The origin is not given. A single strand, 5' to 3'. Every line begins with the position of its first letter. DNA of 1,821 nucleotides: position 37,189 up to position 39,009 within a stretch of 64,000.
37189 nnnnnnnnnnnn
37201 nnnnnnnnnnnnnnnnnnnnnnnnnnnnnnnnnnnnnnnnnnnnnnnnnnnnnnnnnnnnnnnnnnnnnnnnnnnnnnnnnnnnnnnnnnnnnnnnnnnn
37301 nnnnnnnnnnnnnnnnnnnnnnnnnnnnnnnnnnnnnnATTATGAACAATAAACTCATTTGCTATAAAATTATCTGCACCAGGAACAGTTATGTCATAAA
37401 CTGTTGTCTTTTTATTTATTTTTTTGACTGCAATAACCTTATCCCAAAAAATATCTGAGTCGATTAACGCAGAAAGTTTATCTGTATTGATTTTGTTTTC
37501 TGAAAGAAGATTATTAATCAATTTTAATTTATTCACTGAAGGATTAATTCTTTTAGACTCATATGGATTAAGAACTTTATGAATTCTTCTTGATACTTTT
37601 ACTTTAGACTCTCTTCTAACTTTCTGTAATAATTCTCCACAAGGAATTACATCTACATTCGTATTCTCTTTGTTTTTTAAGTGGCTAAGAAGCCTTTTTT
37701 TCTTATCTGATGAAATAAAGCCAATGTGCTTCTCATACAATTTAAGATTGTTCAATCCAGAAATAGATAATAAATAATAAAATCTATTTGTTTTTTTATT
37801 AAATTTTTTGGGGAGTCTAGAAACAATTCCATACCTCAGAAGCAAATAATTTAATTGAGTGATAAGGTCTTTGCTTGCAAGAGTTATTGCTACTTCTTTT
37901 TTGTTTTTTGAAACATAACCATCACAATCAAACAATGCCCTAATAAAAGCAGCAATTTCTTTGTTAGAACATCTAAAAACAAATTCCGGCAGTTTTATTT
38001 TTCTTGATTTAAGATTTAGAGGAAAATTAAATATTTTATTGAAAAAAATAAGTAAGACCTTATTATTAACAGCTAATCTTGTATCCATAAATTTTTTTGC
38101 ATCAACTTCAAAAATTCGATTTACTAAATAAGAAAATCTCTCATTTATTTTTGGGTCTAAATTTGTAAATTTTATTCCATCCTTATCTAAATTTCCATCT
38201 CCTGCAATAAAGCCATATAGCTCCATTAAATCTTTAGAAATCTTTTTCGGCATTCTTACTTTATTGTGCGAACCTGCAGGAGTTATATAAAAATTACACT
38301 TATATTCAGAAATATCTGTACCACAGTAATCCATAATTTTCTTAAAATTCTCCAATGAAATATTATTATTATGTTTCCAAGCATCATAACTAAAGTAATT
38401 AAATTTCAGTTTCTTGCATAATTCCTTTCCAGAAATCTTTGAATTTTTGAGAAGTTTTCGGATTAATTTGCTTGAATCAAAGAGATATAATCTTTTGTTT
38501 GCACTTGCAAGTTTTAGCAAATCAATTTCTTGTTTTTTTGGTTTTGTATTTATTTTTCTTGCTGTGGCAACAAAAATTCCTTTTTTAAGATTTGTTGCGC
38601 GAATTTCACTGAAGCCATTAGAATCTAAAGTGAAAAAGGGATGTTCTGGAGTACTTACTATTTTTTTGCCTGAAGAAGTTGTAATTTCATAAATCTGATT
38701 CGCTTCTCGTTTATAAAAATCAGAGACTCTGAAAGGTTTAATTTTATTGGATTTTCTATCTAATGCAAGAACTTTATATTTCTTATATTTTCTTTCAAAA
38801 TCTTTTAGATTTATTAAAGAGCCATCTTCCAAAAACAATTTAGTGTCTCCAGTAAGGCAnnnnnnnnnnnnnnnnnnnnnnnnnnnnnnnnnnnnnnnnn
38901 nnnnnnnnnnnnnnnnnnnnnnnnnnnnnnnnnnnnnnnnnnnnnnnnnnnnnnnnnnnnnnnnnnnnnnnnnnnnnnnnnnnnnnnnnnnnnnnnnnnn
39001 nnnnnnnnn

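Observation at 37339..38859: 507-aa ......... intein splitting the Walker A P-loop of an ABC-transporter ATPase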

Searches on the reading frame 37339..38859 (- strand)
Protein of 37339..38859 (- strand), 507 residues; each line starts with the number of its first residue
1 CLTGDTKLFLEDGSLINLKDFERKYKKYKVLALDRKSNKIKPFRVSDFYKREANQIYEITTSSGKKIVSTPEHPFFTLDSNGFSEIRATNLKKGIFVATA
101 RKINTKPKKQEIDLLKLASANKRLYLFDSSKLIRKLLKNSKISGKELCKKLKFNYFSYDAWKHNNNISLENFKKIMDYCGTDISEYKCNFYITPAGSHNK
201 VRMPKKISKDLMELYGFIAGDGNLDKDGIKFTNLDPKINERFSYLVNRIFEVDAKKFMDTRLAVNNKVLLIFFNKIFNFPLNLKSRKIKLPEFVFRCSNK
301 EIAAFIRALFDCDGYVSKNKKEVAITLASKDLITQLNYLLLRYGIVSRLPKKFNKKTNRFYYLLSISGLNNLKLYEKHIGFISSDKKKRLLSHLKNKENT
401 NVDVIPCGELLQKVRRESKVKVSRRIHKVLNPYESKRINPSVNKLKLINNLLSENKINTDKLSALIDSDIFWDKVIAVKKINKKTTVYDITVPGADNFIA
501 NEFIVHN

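Call 4: search_protein_families(library=pfam, proteins=[window:37339-38859:-], max_evalue=0.01)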
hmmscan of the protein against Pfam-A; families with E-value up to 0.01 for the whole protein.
seq(507 aa): 4 families
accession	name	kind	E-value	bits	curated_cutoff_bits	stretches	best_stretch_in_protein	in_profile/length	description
PF14890.11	Intein_splicing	-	1.6e-30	106.4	35.8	1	16-507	10-155/155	Intein splicing domain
PF14528.11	LAGLIDADG_3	-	6.2e-23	81.3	22.5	1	301-380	2-82/82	LAGLIDADG-like domain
PF13443.12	HTH_26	-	0.00045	20.8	22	1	133-185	2-56/63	Cro/C1-type HTH DNA-binding domain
PF01079.26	Hint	-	0.0014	18.7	29.7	0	1-99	13-116/213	Hint module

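Call 5: search_protein_families(library=ncbifam, proteins=[window:37339-38859:-], max_evalue=0.01)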
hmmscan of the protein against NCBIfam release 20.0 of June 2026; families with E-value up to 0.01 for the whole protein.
seq(507 aa): 17 families
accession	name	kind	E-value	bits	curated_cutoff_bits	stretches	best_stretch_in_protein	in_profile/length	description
NF005852.0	PRK07773.1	equivalog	1.2e-43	149.5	780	2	283-507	593-826/886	replicative DNA helicase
NF003157.0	PRK04132.1-2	equivalog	5.2e-35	120.6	1103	3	208-434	169-396/864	replication factor C small subunit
NF011418.0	PRK14845.1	equivalog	1.5e-32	112.3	756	1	43-464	79-381/1049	translation initiation factor IF-2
NF003159.0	PRK04132.1-4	equivalog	6.2e-31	107.2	999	3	210-419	179-370/852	replication factor C small subunit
NF011287.0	PRK14698.1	equivalog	4.3e-27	94.5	1238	2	195-501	377-661/1017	V-type ATP synthase subunit A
NF011491.0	PRK14898.1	equivalog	5.2e-27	94.3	783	1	30-506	126-542/860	DNA-directed RNA polymerase subunit A''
NF045703.1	rSAM_Tes_intein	exception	5e-19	67.6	1700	1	31-377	205-543/1040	tetraether lipid synthase Tes, intein-containing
NF038098.1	GyrA_w_intein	exception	7.8e-18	63.8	1850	1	282-507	316-537/1232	intein-containing DNA gyrase subunit A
NF038162.1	RtcB_rel_intein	exception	1.1e-17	63.3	1150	2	245-507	297-578/961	intein-containing RtcB family protein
NF006207.0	PRK08332.1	equivalog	7.6e-17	59.9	2400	1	206-357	1000-1151/1684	vitamin B12-dependent ribonucleotide reductase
TIGR01445.1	intein_Nterm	domain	3.4e-16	60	24.5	1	1-77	1-83/83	intein N-terminal splicing region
NF011303.0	PRK14715.1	equivalog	1.7e-14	51.9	1585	1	26-425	940-1353/1627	DNA-directed DNA polymerase II large subunit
NF052663.1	RtcB_rel_intein2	exception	1.2e-06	27.6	1050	1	1-94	78-167/626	intein-containing RctB family protein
TIGR01443.1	intein_Cterm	domain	1.1e-05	25.5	15.6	1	487-507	2-23/24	intein C-terminal splicing region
NF011302.0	PRK14714.1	equivalog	4.9e-05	21.1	1791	1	26-117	979-1072/1350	DNA-directed DNA polymerase II large subunit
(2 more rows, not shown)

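Call 32: search_solved_structures(query=A2, max_evalue=0.001, show_alignments=2)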
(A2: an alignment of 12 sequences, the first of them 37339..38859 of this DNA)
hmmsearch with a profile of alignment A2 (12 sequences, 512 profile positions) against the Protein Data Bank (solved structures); distinct sequences matched with E-value up to 0.001: 37.
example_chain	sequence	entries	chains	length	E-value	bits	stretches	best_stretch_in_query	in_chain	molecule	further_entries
7qss_A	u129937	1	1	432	2.7e-40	141.8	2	194-379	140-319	V-type ATP synthase alpha chain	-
7qsu_A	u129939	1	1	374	8.4e-40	140.1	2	194-379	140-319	V-ATPase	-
7qst_A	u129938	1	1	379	7.4e-27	97.4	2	194-350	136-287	V-type ATP synthase subunit A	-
6frg_A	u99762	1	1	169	4.1e-23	85.1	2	2-104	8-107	Replicative DNA helicase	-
6frh_A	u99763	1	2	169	4.1e-23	85.1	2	2-104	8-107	Replicative DNA helicase,Replicative DNA helicase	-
1mi8_A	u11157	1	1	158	4.9e-23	84.8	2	2-104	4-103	DnaB intein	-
6rpq_A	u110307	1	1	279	1.4e-22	83.4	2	24-101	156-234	Ubiquitin-like protein SMT3,1108aa long hypothetical cell division control protein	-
6fre_A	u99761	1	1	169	1.7e-21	79.8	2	466-511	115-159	Replicative DNA helicase,Replicative DNA helicase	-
4o1r_A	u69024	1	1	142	2.4e-20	76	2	472-512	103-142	Replicative DNA helicase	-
6rpp_A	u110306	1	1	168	1.1e-18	70.4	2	24-102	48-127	Cell division control protein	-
5o9i_A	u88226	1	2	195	9.5e-18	67.4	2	18-113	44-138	Transcription initiation factor IIB,Transcription initiation factor IIB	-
5o9j_A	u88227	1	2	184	3.5e-17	65.5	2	18-109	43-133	Transcription initiation factor IIB,Transcription initiation factor IIB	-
2cw7_A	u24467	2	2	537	1.1e-16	63.8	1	25-117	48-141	Endonuclease PI-PkoII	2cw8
2lqm_A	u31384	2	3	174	5.5e-16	61.6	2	26-101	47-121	Pho radA intein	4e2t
4e2u_A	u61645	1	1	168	1.2e-15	60.4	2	26-101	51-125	Pho radA intein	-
1dq3_A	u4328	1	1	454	1.8e-15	59.9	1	261-512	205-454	ENDONUCLEASE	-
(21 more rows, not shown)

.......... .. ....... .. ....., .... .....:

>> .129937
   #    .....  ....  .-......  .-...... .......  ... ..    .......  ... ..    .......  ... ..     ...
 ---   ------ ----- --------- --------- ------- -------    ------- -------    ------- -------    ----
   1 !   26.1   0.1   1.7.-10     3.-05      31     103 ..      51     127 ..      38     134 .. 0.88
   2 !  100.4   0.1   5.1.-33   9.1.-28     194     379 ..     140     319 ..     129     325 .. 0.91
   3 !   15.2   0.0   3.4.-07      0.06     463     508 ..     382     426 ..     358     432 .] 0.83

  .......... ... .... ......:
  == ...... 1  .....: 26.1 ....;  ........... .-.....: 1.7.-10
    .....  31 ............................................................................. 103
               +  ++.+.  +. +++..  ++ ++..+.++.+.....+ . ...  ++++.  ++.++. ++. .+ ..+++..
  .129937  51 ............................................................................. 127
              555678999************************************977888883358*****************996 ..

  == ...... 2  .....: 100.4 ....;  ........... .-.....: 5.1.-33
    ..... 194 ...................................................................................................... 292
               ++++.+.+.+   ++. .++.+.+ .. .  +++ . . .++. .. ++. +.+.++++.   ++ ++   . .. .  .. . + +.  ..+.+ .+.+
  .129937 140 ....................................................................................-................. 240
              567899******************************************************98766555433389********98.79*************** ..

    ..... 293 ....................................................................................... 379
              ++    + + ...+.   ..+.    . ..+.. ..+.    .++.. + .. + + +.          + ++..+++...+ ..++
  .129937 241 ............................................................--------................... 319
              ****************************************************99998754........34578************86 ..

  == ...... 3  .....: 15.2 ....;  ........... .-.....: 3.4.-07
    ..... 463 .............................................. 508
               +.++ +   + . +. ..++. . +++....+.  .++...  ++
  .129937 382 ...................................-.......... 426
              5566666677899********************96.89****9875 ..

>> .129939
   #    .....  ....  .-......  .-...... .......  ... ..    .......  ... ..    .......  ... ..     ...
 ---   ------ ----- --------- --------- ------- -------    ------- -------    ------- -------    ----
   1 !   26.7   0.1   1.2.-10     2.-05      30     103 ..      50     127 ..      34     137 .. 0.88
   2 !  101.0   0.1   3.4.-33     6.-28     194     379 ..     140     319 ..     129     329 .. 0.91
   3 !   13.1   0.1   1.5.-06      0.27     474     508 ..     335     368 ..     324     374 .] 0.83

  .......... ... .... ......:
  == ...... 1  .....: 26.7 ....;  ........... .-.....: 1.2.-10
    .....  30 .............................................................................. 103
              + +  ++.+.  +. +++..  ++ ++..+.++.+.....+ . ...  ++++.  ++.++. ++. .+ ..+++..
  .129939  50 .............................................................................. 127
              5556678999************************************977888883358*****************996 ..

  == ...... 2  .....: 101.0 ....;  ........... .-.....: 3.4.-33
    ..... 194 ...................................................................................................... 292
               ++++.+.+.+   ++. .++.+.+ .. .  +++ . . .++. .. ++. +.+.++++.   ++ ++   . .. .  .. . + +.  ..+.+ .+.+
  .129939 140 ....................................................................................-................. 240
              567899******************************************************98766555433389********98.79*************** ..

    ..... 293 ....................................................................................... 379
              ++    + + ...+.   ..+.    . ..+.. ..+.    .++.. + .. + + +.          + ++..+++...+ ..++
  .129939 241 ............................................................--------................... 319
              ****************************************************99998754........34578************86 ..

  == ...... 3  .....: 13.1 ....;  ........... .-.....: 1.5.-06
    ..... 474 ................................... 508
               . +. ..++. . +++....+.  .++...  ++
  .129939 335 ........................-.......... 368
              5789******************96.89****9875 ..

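Call 35: find_related_loci(query=A2, collection=genome_contigs, flank=1500)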
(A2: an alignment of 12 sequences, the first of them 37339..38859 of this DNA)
Query A2 (507 aa) in genome_contigs; peptide patterns used: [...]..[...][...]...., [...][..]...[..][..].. (x = any residue, [..] = any of these).
82 stretches matched a pattern; 37 encode a relative of the query (tblastn E <= 1e-3); 37 distinct loci.
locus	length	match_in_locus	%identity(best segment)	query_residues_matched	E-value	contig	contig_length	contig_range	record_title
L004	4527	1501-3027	52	1-507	1e-163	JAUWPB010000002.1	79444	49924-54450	MAG: Nanoarchaeota archaeon isolate CSMAG_2465 CSMAG_2465_k141_357351_length_79444_cov_44.0000, whole genome shotgun seq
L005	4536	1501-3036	46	1-507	2e-159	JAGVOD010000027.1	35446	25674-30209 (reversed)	MAG: archaeon isolate DeMMO3_27 c_000000012277, whole genome shotgun sequence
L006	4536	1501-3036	50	1-507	2e-158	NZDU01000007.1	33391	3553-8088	MAG: Candidatus Pacearchaeota archaeon isolate ARS103 33331, whole genome shotgun sequence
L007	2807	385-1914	47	1-507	3e-160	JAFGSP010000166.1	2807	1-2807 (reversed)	MAG: Candidatus Woesearchaeota archaeon isolate Zod_Metabat.908 k87_12230795, whole genome shotgun sequence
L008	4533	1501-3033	50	1-507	2e-150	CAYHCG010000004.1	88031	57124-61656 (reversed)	MAG TPA_asm: Candidatus Woesearchaeota archaeon isolate ERP119705_co10_239 genome assembly, contig: NODE_116_length_8803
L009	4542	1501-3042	46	1-507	2e-142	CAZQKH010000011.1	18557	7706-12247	MAG TPA_asm: Candidatus Woesearchaeota archaeon isolate SRP191223_co2_5 genome assembly, contig: NODE_1674_length_18557_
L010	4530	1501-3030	45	1-507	3e-130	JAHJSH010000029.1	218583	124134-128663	MAG: Nanoarchaeota archaeon isolate OS_PC_MetaG.mb.194 OS_PC_MetaG.mb.194_k141_625832, whole genome shotgun sequence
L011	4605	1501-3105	42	1-507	4e-120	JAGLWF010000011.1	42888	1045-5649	MAG: Nanoarchaeota archaeon isolate RS_12_14 ZL285.bin.14.fa_11, whole genome shotgun sequence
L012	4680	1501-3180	38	1-507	1e-111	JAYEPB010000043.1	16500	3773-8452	MAG: Nanoarchaeota archaeon isolate MAG014 MAG014_43, whole genome shotgun sequence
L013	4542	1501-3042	46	1-507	1e-135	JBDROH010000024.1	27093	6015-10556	MAG: archaeon isolate MEGAHIT-group-1.942 k141_13135141, whole genome shotgun sequence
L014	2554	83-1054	50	189-507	2e-94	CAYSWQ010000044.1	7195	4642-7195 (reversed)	MAG TPA_asm: uncultured Methanosarcinales archaeon isolate SRP077602_co7_621 genome assembly, contig: NODE_43110_length_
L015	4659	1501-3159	28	1-507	2e-53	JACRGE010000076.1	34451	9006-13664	MAG: Candidatus Micrarchaeota archaeon isolate NC_groundwater_1743_Pr3_B-0.1um_46_10 SR-2_scaffold_141_2898236, whole ge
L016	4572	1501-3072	31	1-507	8e-43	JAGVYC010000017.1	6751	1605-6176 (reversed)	Candidatus Woesearchaeota archaeon isolate RIFCSPLOWO2_01_FULL_Archaea_34_35 rifcsplowo2_01_scaffold_32478, whole genome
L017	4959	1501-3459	28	30-507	1e-41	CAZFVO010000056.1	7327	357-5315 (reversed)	MAG TPA_asm: uncultured archaeon isolate SRP141559_co1_69 genome assembly, contig: NODE_6340_length_7327_cov_15.923955,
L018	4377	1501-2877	32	1-507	1e-36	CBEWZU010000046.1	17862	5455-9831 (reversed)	MAG TPA_asm: uncultured Archaeoglobaceae archaeon isolate SRR24791474_metabat2_35 genome assembly, contig: ERZ25515408.6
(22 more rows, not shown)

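Call 38: predict_structure(alignment_id=A2)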
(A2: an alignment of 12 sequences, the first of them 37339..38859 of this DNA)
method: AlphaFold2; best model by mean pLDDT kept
length: 507 residues; sequences in the alignment: 12
mean_pLDDT: 90.5   pTM: 0.90
mean pLDDT of the five models: 90.5, 90.1, 89.3, 89.2, 88.1
residues with pLDDT >= 90: 353; 70-90: 138; 50-70: 16; < 50: 0
segments of 3 or more residues with pLDDT < 50: none
pLDDT, mean of each block of 10 residues (from residue 1): 93 91 87 93 92 96 95 95 94 96 89 82 88 88 90 91 89 90 68 88 92 95 87 93 96 87 91 89 76 93 97 92 91 94 91 74 91 96 96 78 87 93 92 93 93 94 93 96 94 93 94
secondary structure, 60 per line:
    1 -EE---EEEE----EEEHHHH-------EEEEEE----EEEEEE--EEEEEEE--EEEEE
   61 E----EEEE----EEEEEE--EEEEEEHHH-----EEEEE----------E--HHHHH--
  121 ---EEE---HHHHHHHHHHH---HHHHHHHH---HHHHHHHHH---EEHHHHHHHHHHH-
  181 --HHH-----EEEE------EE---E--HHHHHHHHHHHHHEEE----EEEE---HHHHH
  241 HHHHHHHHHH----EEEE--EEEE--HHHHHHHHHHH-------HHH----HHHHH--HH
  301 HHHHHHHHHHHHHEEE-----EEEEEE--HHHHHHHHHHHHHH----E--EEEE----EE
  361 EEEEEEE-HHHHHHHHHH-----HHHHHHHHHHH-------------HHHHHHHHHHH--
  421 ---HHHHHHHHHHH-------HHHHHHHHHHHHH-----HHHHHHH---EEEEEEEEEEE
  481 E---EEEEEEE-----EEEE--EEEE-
elements in order: E7-10 E15-17 H18-21 E29-34 E39-44 E47-53 E56-61 E66-69 E74-79 E82-87 E96-100 H114-118 E124-126 H130-140 H144-151 H155-163 H169-179 E191-194 H209-221 E222-224 E229-232 H236-250 E255-258 E261-264 H267-277 H292-296 H299-313 E314-316 E322-327 H330-343 E351-354 E359-367 H369-378 H384-394 H408-418 H424-434 H442-454 H460-466 E470-481 E485-491 E497-500 E503-506

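Call 42: fold_search(model_id=the predicted structure, library=pdb)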
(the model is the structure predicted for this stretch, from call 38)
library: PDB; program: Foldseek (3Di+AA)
matches with E <= 10: 438; with E <= 0.001: 79
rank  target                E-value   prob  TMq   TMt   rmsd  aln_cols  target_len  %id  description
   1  7qss                  1.8e-27  1.00  0.66  0.76   5.2       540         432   21  Crystal structure of homing endonuclease-associated TliVMA intein (C1A) (released 2022-03-30)
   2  7qsu                  1.0e-24  1.00  0.58  0.78   4.7       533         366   19  Crystal structure of homing endonuclease-associated TliVMA intein (C1A, d333-339) (released 2022-03-30)
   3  2cw7                  2.4e-24  1.00  0.71  0.67   6.8       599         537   18  Crystal structure of intein homing endonuclease II (released 2006-04-18)
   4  1dq3                  5.7e-19  1.00  0.56  0.62   8.1       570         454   17  CRYSTAL STRUCTURE OF AN ARCHAEAL INTEIN-ENCODED HOMING ENDONUCLEASE PI-PFUI (released 2000-07-05)
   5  7qst                  7.0e-19  1.00  0.55  0.76   5.0       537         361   18  Crystal structure of homing endonuclease-associated PhoVMA intein (C1A) (released 2022-03-30)
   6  1vde_B                1.9e-11  1.00  0.44  0.52  23.8       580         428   14  PI-SCEI, A HOMING ENDONUCLEASE WITH PROTEIN SPLICING ACTIVITY (released 1998-04-08)
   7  1jva_B                5.7e-11  1.00  0.43  0.50  26.3       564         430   13  CRYSTAL STRUCTURE OF THE VMA1-DERIVED ENDONUCLEASE BEARING THE N AND C EXTEIN PROPEPTIDES (released 2002-08-29)
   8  1lws_A                1.5e-10  1.00  0.44  0.51  22.7       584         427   14  Crystal structure of the intein homing endonuclease PI-SceI bound to its recognition sequence (released 2002-09-27)
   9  1ef0_A                1.6e-10  1.00  0.42  0.49  25.4       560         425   13  CRYSTAL STRUCTURE OF PI-SCEI MINIPRECURSOR (released 2000-06-07)
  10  1vde_A                2.1e-10  1.00  0.45  0.52  24.8       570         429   14  PI-SCEI, A HOMING ENDONUCLEASE WITH PROTEIN SPLICING ACTIVITY (released 1998-04-08)
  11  1um2_B                5.4e-10  1.00  0.44  0.52  25.8       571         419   14  Crystal Structure of the Vma1-Derived Endonuclease with the Ligated Extein Segment (released 2004-09-22)
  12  1jva_A                1.2e-09  1.00  0.43  0.49  25.8       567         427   13  CRYSTAL STRUCTURE OF THE VMA1-DERIVED ENDONUCLEASE BEARING THE N AND C EXTEIN PROPEPTIDES (released 2002-08-29)
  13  1um2_A                2.0e-09  1.00  0.43  0.51  26.8       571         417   13  Crystal Structure of the Vma1-Derived Endonuclease with the Ligated Extein Segment (released 2004-09-22)
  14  1dfa                  2.2e-09  1.00  0.43  0.52  21.6       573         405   12  CRYSTAL STRUCTURE OF PI-SCEI IN C2 SPACE GROUP (released 1999-12-08)
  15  1lwt_A                2.7e-09  1.00  0.44  0.49  26.0       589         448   14  Crystal structure of the intein homing endonuclease PI-SceI bound to its substrate DNA (Ca2+ free) (released 2002-09-27)
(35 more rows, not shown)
